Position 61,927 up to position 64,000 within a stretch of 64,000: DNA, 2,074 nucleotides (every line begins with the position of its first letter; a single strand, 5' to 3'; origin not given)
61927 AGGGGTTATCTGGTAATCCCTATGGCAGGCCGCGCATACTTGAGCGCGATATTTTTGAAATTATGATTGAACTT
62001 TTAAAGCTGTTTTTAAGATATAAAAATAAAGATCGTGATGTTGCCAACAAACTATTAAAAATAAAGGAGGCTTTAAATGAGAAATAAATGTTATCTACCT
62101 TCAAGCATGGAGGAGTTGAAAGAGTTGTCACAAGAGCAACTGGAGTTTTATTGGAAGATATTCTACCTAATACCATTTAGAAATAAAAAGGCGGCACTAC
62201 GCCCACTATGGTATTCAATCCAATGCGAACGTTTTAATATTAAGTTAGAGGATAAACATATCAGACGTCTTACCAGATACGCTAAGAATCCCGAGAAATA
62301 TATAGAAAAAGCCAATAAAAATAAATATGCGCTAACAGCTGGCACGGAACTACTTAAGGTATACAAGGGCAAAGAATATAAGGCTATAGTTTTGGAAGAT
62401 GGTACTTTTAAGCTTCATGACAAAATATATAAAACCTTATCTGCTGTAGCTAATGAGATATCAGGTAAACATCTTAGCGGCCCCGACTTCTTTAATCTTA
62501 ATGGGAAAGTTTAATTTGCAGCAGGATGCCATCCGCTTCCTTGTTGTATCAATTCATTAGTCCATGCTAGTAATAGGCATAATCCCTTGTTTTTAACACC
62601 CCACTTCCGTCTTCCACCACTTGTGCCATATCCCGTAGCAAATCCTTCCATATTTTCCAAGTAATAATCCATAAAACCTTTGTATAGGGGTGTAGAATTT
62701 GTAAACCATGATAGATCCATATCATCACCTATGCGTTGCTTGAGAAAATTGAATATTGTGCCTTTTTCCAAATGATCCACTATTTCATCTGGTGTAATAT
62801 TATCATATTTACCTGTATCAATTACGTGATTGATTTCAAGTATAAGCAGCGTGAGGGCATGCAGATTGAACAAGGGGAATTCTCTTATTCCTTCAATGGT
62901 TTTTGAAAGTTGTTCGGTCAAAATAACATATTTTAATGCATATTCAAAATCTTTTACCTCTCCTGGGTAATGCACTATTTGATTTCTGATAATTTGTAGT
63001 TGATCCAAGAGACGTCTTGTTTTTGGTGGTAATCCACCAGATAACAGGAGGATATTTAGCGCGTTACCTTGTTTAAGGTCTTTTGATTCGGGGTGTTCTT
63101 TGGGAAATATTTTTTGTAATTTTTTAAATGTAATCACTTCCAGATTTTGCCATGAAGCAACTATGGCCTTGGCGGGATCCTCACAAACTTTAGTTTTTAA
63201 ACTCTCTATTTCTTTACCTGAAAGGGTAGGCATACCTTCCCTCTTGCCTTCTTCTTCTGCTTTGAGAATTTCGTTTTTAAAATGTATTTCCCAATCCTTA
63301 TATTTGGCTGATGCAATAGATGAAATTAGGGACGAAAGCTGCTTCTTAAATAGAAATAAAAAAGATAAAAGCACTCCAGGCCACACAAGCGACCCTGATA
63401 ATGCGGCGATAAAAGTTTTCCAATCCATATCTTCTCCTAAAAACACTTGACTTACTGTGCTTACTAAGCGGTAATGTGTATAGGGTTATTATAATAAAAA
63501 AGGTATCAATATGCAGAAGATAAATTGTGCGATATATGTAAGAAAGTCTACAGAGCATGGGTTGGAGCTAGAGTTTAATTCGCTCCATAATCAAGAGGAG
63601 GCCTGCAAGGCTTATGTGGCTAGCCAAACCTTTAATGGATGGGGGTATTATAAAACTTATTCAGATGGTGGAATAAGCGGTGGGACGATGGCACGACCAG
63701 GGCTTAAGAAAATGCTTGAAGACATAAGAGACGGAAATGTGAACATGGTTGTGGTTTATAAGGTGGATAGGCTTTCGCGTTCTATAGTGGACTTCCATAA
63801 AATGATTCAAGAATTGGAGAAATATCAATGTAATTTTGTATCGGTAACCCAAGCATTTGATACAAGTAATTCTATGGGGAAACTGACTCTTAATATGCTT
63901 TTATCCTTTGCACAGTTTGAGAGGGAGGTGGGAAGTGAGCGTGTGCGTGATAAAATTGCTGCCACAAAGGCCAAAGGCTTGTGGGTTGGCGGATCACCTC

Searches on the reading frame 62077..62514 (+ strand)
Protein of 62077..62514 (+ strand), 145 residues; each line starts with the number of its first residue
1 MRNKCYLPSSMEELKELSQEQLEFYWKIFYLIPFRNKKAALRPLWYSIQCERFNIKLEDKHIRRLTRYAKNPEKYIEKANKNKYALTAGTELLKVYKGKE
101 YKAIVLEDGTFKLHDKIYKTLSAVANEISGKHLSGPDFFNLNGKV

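Call 97: search_protein_families(library=pfam, proteins=[window:62077-62514:+], max_evalue=0.001)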
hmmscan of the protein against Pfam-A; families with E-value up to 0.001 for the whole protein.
window:62077-62514:+ (145 aa): 2 families
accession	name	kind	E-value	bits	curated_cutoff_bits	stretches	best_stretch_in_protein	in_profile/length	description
PF11149.13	DUF2924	-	4.1e-22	79.4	31.2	1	11-141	4-134/135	Protein of unknown function (DUF2924)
PF18755.6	RAMA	-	4.6e-06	27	35.2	1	86-131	30-77/107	Restriction Enzyme Adenine Methylase Associated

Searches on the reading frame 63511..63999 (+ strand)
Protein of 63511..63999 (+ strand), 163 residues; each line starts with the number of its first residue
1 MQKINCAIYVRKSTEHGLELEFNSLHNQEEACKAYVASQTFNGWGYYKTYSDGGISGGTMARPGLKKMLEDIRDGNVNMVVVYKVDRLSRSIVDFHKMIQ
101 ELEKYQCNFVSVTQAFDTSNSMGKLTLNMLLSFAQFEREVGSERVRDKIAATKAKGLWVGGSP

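Call 97: search_protein_families(library=pfam, proteins=[window:63511-63999:+], max_evalue=0.001)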
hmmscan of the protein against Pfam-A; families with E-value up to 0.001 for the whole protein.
window:63511-63999:+ (163 aa): 2 families
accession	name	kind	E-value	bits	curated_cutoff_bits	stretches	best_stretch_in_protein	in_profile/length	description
PF00239.26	Resolvase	-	5.3e-40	137.3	23.3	1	7-157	2-144/145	Resolvase, N terminal domain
PF04708.17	Pox_F16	-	0.00036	20.5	30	1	24-120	15-107/215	Poxvirus F16 protein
